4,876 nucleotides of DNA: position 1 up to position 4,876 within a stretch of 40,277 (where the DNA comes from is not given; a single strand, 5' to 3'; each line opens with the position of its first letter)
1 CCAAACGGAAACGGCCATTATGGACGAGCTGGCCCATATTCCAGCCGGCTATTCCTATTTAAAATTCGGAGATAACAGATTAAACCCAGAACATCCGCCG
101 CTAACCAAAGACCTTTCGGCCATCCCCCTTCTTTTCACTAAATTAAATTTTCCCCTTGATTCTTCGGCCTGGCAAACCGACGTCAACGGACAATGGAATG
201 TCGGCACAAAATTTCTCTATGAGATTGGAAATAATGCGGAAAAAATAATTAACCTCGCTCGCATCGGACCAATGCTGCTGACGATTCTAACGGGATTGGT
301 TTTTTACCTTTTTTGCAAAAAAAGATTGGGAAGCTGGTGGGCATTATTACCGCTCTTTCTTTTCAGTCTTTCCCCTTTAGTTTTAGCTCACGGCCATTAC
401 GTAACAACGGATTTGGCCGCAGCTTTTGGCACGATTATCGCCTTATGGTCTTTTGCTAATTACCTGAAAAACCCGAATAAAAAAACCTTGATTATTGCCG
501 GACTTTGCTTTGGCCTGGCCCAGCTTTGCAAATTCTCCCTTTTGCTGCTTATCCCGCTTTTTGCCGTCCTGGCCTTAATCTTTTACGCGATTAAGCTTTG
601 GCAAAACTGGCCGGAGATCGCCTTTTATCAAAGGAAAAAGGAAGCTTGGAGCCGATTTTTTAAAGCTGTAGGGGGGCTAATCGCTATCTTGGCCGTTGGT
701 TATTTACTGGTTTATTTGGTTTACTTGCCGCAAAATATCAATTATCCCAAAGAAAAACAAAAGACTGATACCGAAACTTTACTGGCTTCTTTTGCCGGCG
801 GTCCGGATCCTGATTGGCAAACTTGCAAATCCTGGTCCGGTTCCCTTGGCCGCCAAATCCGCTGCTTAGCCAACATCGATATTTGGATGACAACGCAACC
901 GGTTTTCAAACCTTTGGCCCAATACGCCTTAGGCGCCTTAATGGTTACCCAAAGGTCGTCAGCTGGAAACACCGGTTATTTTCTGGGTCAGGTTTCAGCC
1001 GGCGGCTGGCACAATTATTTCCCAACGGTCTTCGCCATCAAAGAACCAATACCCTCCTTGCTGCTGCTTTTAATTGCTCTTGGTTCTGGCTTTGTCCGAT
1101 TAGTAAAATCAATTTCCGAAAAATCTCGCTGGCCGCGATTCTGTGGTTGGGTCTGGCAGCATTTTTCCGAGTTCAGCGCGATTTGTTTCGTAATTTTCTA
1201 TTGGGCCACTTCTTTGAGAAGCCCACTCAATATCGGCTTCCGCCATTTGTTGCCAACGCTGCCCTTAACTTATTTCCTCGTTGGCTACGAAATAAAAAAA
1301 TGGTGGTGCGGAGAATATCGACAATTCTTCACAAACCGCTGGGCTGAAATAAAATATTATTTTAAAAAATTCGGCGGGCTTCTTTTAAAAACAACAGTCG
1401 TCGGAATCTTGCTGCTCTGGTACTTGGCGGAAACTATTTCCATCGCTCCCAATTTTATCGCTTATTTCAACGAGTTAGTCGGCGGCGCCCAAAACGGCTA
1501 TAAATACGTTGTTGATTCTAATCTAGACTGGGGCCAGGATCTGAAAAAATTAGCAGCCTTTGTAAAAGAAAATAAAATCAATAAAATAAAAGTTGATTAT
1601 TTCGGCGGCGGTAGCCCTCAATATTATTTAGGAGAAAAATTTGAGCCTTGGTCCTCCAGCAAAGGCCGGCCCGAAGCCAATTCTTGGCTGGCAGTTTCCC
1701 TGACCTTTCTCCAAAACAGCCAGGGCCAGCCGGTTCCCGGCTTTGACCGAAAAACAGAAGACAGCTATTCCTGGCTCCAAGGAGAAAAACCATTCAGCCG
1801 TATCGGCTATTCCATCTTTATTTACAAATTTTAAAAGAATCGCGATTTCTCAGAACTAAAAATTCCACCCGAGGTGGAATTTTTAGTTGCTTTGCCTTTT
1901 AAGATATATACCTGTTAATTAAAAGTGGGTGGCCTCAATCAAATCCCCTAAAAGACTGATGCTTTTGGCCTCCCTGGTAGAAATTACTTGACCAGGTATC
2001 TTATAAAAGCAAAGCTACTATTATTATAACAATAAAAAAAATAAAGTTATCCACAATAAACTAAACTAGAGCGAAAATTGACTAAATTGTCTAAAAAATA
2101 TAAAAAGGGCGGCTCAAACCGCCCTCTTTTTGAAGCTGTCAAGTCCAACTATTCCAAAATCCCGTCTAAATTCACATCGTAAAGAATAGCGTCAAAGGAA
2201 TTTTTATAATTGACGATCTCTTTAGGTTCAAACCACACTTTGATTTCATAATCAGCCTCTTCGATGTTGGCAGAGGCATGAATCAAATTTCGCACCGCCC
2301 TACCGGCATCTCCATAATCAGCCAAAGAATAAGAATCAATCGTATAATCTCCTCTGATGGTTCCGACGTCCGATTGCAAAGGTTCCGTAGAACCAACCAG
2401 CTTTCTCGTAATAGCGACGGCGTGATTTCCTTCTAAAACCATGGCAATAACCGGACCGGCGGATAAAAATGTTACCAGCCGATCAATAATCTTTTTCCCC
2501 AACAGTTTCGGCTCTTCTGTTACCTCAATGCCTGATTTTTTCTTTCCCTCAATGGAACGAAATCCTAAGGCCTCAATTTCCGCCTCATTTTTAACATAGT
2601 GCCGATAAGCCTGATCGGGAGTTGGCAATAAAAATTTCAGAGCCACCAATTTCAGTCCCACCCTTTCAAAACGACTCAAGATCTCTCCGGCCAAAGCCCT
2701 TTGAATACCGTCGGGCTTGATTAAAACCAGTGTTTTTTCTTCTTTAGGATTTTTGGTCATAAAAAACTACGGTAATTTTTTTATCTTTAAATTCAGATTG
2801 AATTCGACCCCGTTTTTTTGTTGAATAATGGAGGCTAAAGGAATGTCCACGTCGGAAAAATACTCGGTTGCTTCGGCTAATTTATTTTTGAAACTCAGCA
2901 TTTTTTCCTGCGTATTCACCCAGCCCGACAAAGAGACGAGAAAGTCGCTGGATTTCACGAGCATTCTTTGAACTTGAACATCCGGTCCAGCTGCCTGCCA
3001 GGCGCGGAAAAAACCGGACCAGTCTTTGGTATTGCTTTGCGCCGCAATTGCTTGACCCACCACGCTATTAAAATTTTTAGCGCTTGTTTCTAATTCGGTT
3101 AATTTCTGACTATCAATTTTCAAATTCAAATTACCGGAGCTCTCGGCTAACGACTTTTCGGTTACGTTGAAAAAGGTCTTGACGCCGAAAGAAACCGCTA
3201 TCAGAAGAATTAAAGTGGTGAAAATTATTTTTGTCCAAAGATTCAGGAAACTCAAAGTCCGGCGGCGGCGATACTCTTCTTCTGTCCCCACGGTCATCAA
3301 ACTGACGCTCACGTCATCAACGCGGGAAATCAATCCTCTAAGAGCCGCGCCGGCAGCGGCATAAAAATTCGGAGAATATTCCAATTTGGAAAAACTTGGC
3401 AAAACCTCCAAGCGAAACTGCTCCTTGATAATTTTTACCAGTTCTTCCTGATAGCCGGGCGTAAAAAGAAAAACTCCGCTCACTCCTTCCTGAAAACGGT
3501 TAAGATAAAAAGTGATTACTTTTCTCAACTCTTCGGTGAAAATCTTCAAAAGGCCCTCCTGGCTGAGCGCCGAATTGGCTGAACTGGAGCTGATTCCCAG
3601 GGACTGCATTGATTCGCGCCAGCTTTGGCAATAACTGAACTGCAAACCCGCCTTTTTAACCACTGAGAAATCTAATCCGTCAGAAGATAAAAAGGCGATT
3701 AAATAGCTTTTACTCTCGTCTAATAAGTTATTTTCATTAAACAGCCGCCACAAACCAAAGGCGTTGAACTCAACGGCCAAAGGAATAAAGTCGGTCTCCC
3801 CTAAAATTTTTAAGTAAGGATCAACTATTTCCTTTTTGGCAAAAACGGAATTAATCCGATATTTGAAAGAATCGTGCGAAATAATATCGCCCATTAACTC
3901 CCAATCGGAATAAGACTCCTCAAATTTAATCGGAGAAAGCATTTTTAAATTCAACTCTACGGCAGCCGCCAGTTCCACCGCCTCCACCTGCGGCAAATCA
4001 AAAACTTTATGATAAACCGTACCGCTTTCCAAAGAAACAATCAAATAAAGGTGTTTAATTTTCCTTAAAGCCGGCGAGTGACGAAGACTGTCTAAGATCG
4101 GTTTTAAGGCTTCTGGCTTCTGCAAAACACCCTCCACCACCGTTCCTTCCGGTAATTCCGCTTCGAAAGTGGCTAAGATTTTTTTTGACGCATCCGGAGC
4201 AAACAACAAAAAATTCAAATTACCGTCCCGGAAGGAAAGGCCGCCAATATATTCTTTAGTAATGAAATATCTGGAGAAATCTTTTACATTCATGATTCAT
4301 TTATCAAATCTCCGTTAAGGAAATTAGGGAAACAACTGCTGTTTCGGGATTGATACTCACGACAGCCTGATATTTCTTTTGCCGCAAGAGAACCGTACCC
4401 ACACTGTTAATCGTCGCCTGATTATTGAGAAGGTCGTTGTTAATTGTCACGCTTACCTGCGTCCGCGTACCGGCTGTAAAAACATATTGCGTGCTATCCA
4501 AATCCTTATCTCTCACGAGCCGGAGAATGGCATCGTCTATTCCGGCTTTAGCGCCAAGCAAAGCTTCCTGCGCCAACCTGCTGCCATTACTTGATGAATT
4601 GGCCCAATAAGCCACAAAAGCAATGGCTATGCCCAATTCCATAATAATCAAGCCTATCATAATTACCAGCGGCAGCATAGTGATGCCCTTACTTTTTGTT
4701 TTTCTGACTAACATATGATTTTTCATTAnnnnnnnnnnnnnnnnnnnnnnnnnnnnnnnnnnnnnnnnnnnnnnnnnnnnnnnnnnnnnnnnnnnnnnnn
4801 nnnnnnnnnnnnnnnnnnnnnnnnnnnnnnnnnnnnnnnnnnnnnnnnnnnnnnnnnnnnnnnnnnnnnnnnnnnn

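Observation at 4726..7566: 946-aa cysteine-stabilised FN3-array protein in the PilY1-like slot of the minor-pilin block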

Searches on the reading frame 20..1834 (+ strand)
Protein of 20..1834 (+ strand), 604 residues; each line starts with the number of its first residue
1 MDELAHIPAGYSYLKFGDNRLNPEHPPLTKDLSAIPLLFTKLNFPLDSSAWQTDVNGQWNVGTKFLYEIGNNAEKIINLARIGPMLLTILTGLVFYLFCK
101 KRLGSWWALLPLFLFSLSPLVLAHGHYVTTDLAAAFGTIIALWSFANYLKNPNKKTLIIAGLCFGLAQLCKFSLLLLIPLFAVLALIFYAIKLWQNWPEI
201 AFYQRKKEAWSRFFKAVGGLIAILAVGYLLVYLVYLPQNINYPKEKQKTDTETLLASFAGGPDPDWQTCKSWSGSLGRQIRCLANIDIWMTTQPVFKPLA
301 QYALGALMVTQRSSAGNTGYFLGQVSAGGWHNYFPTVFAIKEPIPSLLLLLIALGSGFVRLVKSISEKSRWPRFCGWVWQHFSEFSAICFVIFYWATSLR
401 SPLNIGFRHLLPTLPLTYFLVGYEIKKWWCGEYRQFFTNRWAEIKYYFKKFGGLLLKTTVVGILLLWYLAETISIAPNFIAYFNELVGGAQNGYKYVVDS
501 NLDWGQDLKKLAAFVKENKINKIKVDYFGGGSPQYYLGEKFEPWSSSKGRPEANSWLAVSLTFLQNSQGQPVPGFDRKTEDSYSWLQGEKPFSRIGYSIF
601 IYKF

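Call 62: search_protein_families(library=pfam, proteins=[window:20-1834:+], max_evalue=0.01)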
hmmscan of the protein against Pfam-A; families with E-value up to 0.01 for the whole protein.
window:20-1834:+ (604 aa): 2 families
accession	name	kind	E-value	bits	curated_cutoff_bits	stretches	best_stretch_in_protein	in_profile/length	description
PF13231.12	PMT_2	-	3.5e-11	44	26.1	1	80-193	24-138/160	Dolichyl-phosphate-mannose-protein mannosyltransferase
PF02366.24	PMT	-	1e-10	42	22.7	1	78-234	83-239/245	Dolichyl-phosphate-mannose-protein mannosyltransferase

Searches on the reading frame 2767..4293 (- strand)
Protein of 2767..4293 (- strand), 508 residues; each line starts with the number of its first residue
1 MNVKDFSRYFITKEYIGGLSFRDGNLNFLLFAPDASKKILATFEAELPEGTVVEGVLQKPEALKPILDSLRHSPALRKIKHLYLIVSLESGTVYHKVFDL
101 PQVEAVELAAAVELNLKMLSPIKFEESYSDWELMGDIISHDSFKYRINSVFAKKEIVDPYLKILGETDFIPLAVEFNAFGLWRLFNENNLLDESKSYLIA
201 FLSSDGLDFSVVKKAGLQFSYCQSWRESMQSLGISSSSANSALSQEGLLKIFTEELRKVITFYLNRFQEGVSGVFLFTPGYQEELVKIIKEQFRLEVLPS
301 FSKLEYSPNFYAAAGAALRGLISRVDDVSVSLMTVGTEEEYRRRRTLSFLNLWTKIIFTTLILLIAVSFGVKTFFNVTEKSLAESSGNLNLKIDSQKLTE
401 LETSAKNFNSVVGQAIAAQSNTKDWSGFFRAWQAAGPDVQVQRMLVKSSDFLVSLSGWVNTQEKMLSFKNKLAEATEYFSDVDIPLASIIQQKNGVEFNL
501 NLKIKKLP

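Call 3: search_protein_families(library=pfam, proteins=[window:2767-4293:-], max_evalue=0.01)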
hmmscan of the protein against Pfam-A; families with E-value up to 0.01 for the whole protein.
window:2767-4293:- (508 aa): 0 families

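Call 4: search_protein_families(library=ncbifam, proteins=[window:2767-4293:-], max_evalue=0.01)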
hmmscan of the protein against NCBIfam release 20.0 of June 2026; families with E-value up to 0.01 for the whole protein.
window:2767-4293:- (508 aa): 1 family
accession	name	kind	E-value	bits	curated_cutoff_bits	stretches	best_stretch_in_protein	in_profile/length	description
TIGR01175.1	pilM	subfamily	5.5e-06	25.6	133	1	41-192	31-182/348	type IV pilus assembly protein PilM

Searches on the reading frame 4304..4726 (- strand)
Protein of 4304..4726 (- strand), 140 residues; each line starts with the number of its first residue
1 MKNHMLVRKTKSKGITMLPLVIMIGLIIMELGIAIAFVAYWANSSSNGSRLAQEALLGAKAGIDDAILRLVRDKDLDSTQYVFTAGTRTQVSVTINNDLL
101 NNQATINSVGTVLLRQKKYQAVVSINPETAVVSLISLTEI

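Call 3: search_protein_families(library=pfam, proteins=[window:4304-4726:-], max_evalue=0.01)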
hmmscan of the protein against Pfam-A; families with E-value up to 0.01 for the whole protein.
window:4304-4726:- (140 aa): 1 family
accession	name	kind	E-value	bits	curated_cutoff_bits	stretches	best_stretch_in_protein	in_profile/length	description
PF10177.14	DUF2371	-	0.00014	22.7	22.9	1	2-49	24-71/143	Uncharacterised conserved protein (DUF2371)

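Call 4: search_protein_families(library=ncbifam, proteins=[window:4304-4726:-], max_evalue=0.01)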
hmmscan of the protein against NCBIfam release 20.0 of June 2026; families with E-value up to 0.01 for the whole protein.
window:4304-4726:- (140 aa): 0 families

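Call 15: search_protein_families(library=pfam, proteins=[window:4304-4726:-], max_evalue=10)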
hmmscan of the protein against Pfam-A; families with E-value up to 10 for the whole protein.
window:4304-4726:- (140 aa): 1 family
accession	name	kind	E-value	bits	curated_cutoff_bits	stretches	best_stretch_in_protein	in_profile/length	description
PF10177.14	DUF2371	-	0.00014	22.7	22.9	1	2-49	24-71/143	Uncharacterised conserved protein (DUF2371)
